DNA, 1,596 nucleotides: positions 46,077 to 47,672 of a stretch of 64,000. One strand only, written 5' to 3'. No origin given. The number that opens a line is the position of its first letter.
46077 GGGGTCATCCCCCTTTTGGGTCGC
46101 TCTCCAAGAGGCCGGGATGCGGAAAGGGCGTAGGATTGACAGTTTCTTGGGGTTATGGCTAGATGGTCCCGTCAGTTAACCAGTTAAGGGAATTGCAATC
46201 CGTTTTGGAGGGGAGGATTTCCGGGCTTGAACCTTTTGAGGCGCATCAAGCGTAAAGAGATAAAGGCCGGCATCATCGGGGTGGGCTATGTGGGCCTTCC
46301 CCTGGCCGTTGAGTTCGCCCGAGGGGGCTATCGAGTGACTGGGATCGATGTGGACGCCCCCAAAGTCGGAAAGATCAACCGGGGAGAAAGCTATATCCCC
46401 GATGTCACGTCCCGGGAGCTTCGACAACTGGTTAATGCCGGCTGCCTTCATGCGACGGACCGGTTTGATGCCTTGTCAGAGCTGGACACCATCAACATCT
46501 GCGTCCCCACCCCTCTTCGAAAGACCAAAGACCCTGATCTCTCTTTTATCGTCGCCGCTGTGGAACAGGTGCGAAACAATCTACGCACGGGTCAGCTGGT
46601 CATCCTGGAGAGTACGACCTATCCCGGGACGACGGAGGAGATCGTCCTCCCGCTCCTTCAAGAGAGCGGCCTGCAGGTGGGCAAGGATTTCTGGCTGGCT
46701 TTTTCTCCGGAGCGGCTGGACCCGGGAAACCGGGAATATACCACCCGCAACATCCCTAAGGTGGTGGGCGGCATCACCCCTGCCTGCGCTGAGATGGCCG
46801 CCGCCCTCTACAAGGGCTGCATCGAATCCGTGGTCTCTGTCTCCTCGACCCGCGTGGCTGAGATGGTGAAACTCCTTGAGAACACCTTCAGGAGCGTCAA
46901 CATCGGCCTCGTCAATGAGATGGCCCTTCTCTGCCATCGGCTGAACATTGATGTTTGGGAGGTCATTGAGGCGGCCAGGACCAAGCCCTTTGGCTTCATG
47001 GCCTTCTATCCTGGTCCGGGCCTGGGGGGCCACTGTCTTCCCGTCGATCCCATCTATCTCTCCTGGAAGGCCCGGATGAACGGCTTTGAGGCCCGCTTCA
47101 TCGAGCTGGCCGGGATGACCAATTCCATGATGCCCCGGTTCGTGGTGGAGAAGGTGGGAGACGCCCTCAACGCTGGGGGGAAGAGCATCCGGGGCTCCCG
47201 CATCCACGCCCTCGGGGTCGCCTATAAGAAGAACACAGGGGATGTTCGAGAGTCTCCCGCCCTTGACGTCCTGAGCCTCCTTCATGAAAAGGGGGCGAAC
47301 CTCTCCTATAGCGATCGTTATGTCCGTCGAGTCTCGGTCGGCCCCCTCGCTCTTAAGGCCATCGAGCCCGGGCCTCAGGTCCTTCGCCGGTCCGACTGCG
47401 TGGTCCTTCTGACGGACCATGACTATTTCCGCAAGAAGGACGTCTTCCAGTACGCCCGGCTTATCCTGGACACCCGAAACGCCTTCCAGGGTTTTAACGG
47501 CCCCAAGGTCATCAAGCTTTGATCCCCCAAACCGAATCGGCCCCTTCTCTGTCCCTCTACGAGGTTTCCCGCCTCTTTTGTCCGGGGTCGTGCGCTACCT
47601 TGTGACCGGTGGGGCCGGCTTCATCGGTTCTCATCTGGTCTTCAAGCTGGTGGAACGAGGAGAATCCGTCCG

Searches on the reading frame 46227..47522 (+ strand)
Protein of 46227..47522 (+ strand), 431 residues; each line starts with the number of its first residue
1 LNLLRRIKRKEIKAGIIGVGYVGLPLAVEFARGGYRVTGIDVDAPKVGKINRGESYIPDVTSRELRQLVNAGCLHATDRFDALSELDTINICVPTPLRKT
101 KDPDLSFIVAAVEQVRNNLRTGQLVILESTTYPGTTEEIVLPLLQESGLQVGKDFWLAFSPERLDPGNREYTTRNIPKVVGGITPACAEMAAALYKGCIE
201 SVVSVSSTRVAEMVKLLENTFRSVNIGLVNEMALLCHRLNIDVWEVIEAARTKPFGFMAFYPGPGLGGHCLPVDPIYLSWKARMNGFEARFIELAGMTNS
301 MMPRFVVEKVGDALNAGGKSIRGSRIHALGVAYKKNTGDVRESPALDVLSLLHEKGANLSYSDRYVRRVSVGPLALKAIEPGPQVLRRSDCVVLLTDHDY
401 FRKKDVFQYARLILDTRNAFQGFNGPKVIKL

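Call 59: search_protein_families(library=pfam, proteins=[window:46227-47522:+], max_evalue=0.00001)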
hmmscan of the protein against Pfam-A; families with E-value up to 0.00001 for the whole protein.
window:46227-47522:+ (431 aa): 4 families
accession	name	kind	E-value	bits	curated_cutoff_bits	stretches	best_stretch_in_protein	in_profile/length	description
PF03721.20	UDPG_MGDP_dh_N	-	3.2e-42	144.7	27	1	14-190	3-183/187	UDP-glucose/GDP-mannose dehydrogenase family, NAD binding domain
PF00984.24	UDPG_MGDP_dh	-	5.1e-32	110.3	25.4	1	210-299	2-92/94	UDP-glucose/GDP-mannose dehydrogenase family, central domain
PF03720.21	UDPG_MGDP_dh_C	-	3.8e-19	69.4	30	1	329-421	3-102/103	UDP-glucose/GDP-mannose dehydrogenase family, UDP binding domain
PF03446.21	NAD_binding_2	-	2.4e-06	28.1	21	0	14-140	2-104/161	NAD binding domain of 6-phosphogluconate dehydrogenase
